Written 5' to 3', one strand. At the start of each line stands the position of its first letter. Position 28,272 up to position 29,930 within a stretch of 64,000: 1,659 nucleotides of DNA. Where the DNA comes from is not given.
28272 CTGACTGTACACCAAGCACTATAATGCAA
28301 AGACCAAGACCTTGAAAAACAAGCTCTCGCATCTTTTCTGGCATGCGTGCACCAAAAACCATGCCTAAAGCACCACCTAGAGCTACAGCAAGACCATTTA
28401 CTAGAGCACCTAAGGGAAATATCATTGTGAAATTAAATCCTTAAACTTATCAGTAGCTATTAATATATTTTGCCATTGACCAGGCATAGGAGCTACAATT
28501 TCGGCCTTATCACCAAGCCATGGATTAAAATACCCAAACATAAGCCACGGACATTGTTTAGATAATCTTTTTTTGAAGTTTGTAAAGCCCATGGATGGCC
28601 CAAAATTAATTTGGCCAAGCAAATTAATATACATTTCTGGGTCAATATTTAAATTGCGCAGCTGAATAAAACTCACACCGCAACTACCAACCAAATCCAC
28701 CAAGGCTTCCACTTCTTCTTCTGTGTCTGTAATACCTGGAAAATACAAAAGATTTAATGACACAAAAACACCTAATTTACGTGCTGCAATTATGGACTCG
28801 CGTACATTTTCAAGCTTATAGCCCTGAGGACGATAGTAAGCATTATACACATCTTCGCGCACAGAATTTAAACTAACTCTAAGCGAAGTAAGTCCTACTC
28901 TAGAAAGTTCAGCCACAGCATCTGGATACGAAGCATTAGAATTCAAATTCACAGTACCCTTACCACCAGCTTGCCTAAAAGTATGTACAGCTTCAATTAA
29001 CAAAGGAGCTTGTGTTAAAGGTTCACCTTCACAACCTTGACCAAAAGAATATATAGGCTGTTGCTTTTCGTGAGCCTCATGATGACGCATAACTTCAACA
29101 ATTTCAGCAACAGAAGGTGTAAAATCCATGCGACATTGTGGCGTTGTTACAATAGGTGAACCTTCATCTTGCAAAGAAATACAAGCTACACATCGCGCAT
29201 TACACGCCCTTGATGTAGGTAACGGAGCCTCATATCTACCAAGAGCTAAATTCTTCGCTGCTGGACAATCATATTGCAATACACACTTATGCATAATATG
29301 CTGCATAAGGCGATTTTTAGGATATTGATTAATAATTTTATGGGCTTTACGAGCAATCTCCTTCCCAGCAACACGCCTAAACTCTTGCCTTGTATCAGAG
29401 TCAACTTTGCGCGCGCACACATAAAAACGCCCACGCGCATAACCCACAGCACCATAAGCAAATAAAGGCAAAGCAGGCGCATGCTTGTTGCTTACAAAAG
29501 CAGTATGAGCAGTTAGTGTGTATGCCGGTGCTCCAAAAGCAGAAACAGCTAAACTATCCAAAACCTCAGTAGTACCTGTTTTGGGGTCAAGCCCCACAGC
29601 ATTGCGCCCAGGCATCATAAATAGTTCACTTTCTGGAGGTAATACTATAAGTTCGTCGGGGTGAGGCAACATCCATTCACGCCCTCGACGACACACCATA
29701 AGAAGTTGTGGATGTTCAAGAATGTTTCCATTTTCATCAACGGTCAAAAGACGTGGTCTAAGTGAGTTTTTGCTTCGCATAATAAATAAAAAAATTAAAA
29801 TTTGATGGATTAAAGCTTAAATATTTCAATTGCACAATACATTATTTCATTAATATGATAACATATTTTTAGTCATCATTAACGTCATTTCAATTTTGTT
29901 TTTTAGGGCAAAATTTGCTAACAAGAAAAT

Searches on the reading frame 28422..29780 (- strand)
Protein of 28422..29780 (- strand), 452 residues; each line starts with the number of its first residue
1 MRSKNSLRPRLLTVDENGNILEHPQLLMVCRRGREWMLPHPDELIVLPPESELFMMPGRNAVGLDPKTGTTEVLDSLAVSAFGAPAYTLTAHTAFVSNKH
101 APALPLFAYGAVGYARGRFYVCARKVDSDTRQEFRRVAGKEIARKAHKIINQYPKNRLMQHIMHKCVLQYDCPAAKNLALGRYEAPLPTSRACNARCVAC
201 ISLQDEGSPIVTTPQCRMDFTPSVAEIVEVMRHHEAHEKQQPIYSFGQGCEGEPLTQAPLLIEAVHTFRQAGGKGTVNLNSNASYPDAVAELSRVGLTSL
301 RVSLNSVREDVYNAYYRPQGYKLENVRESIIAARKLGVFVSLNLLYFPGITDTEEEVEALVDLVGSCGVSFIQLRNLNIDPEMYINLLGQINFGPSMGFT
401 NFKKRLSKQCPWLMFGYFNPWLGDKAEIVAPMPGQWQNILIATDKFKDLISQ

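Call 37: search_protein_families(library=pfam, proteins=[window:28422-29780:-], max_evalue=0.0001)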
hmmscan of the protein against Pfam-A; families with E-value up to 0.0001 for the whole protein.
window:28422-29780:- (452 aa): 1 family
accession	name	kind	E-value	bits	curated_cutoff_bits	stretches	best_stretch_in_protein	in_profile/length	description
PF04055.27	Radical_SAM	-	2e-14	54.6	29.5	1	188-361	2-163/166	Radical SAM superfamily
